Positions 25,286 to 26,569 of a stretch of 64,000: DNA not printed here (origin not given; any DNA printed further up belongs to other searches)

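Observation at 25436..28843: Aminotransferase-2 / alanine dehydrogenase / guanidino-acid ureohydrolase unit: a built-in pyruvate-alanine shuttle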

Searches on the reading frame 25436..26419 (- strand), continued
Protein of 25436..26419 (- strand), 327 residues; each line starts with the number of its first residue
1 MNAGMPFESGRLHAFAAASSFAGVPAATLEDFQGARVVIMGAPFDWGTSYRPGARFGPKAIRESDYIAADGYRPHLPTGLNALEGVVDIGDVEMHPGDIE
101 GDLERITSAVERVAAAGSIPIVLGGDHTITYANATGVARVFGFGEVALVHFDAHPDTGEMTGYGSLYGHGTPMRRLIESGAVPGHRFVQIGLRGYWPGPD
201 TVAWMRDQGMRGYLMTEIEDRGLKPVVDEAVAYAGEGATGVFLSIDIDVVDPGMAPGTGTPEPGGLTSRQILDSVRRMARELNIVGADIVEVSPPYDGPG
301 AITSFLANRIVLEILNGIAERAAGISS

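Call 27: find_encoding_contigs(protein=P0042, flank=10000, max_places=2)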
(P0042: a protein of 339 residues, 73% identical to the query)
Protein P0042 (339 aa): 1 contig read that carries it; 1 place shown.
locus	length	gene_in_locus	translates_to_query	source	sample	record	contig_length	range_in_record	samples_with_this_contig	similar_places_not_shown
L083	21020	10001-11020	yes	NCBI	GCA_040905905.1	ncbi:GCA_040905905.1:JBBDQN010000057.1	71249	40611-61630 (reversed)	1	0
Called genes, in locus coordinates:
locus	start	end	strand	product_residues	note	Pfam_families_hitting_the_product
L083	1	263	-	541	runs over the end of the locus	PF02776:TPP_enzyme_N, PF00205:TPP_enzyme_M, PF02775:TPP_enzyme_C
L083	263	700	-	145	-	PF00583:Acetyltransf_1, PF13508:Acetyltransf_7 (weak)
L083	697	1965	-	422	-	PF00278:Orn_DAP_Arg_deC, PF02784:Orn_Arg_deC_N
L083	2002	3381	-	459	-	PF01946:Thi4, PF01266:DAO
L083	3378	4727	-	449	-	PF00202:Aminotran_3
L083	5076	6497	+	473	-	PF00171:Aldedh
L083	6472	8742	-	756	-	PF07228:SpoIIE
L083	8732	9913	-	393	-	-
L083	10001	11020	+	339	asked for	PF00491:Arginase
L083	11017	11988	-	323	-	-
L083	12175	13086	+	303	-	PF14257:DUF4349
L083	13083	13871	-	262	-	PF00528:BPD_transp_1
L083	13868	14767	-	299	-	PF00528:BPD_transp_1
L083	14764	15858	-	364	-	PF00005:ABC_tran, PF08402:TOBE_2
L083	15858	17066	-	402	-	PF01547:SBP_bac_1, PF13416:SBP_bac_8, PF13343:SBP_bac_6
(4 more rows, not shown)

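Call 49: search_solved_structures(query=window:25436-26419:-, max_evalue=1e-45, show_alignments=5)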
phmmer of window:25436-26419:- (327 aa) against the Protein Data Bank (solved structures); distinct sequences matched with E-value up to 1e-45: 5.
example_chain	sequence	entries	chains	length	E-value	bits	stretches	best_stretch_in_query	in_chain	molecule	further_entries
3nip_A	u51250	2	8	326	9.5e-56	192.6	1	5-323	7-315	3-guanidinopropionase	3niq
1gq6_A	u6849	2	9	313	1.2e-55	192.3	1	33-317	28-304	PROCLAVAMINATE AMIDINO HYDROLASE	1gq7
7esr_A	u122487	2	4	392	3.4e-54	187.5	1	7-315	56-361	Probable agmatinase 2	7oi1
9fek_A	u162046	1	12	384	2.1e-52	181.6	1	7-315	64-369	Putative agmatinase 2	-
3nio_A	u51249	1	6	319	4.2e-50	174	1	31-315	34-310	Guanidinobutyrase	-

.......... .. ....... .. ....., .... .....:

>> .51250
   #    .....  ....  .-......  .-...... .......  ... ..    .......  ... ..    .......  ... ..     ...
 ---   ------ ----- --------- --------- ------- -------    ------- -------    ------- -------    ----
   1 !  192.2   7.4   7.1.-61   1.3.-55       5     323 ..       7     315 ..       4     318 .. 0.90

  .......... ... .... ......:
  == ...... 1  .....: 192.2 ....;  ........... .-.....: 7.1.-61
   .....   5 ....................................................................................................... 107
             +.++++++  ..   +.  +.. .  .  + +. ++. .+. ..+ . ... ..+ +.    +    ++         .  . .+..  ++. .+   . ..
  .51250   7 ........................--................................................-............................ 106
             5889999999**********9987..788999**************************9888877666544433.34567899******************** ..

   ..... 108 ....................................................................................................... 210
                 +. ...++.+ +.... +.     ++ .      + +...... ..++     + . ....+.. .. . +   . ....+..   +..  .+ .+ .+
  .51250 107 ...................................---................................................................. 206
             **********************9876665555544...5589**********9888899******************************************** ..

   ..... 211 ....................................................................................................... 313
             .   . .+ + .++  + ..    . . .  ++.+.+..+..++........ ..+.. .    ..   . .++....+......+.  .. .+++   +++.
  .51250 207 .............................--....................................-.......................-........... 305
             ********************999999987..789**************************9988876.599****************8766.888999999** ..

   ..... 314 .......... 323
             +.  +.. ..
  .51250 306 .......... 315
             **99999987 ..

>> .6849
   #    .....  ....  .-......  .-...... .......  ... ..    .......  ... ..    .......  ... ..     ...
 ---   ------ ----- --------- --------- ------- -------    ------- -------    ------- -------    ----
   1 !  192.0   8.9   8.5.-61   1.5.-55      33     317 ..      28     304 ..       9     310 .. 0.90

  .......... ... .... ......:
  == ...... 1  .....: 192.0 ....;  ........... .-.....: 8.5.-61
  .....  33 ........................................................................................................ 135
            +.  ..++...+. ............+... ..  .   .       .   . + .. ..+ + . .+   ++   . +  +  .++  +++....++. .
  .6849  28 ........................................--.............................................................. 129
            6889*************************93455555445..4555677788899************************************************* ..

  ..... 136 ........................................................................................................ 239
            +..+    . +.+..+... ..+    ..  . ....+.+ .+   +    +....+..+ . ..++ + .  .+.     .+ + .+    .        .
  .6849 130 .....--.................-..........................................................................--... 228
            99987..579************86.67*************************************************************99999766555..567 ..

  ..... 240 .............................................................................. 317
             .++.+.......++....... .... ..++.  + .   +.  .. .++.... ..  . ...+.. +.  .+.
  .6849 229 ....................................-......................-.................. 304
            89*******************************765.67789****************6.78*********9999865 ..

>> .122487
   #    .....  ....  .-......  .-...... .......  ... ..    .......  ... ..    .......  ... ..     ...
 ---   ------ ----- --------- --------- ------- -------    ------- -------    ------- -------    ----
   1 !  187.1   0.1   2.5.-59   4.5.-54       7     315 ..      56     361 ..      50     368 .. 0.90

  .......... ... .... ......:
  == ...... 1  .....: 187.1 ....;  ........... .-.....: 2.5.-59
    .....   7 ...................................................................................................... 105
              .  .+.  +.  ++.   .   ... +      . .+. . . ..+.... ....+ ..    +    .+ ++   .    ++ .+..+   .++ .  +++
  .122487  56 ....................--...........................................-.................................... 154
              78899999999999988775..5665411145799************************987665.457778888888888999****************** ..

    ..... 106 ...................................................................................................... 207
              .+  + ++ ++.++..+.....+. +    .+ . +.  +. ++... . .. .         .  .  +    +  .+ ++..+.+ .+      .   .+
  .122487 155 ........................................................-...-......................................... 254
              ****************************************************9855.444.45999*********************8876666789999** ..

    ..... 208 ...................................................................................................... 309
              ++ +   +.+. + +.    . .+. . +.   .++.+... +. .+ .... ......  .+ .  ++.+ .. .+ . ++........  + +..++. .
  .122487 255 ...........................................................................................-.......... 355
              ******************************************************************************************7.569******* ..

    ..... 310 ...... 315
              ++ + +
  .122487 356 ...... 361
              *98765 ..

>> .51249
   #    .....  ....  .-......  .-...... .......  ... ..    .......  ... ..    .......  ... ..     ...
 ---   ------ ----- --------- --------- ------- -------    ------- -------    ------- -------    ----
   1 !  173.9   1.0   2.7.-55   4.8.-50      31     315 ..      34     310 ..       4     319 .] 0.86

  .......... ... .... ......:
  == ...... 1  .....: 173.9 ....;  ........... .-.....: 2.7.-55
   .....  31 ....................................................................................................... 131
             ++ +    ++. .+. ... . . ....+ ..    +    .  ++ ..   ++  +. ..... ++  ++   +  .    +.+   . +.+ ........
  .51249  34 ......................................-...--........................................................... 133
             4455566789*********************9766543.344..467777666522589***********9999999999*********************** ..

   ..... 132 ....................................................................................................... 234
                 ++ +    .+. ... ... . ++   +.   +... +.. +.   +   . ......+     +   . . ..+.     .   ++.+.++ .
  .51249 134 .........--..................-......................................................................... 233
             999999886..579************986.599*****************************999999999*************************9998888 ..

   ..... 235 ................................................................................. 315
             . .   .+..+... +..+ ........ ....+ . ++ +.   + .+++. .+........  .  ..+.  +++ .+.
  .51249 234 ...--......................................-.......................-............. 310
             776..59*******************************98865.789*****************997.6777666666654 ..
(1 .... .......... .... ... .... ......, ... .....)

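Call 61: list_cluster_members(proteins=[P0241, window:25436-26419:-, window:27629-28843:-, window:28948-30081:+, window:26482-27603:-])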
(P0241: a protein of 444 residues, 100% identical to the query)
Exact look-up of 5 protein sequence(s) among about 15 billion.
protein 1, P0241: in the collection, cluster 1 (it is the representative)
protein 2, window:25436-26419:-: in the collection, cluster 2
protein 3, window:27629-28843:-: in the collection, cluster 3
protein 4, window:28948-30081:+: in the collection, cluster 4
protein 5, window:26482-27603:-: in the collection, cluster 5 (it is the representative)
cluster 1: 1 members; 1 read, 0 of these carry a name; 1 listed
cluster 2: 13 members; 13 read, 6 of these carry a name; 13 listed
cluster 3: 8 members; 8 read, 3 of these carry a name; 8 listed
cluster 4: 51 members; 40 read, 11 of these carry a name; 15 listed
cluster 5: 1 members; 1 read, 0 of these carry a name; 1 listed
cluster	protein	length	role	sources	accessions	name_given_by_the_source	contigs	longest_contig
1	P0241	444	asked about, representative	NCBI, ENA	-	-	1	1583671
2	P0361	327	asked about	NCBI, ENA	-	-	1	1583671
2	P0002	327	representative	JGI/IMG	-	agmatinase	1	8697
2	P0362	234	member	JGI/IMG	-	agmatinase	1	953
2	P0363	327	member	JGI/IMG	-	agmatinase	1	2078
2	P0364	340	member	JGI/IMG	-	agmatinase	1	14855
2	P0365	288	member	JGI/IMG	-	agmatinase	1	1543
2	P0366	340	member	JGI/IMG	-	agmatinase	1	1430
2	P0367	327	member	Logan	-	-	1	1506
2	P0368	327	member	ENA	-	-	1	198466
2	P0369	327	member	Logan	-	-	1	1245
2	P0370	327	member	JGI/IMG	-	-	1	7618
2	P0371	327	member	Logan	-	-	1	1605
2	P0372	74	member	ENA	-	-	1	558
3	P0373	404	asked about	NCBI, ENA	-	-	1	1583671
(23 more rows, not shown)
